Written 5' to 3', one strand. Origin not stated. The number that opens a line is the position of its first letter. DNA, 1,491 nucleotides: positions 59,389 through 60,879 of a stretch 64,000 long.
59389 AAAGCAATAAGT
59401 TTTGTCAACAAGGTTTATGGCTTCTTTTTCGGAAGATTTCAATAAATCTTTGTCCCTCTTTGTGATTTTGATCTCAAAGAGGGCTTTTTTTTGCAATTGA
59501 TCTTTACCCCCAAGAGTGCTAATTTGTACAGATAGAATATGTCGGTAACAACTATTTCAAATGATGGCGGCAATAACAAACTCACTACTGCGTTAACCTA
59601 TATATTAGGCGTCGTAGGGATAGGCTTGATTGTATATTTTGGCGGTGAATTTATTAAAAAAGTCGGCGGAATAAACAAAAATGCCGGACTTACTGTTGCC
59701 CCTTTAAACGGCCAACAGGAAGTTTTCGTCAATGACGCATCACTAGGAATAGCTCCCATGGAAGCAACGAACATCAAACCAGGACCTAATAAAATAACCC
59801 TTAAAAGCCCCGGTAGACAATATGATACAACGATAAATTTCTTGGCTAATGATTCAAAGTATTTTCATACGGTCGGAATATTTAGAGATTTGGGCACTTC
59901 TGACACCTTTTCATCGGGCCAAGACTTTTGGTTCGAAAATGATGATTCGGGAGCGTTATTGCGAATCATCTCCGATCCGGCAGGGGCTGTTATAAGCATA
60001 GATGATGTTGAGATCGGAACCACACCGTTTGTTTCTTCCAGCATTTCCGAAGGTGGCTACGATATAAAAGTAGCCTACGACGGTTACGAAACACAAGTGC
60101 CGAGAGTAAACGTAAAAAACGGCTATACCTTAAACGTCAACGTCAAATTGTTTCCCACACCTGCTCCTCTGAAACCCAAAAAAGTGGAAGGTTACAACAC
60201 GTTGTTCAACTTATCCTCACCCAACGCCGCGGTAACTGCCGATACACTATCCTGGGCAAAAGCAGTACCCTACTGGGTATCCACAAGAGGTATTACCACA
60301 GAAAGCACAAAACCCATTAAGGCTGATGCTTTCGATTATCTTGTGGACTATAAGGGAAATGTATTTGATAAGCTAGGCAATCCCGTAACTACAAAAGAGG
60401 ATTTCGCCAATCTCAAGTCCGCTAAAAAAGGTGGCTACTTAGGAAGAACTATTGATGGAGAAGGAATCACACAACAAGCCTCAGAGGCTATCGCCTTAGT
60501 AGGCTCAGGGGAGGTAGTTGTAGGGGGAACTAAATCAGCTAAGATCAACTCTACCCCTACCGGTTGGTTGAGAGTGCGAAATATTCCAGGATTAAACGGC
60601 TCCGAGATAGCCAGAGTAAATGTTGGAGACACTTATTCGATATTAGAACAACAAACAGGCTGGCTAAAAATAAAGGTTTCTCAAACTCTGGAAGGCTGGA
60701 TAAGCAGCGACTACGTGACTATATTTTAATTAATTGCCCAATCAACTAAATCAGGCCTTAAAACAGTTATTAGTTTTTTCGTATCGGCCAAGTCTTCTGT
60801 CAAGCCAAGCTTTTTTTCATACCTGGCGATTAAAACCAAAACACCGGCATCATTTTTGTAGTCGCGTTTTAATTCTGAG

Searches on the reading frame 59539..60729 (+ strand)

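Call 93: search_protein_families(library=pfam, proteins=[window:59539-60729:+], max_evalue=0.001)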
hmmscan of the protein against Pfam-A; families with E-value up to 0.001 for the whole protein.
window:59539-60729:+ (396 aa): 2 families
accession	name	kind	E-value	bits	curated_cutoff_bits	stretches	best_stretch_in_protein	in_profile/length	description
PF08308.17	PEGA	-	9.6e-20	70.7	20.8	1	141-206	4-69/71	PEGA domain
PF08239.17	SH3_3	-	1e-09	38.8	27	1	344-393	3-53/54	Bacterial SH3 domain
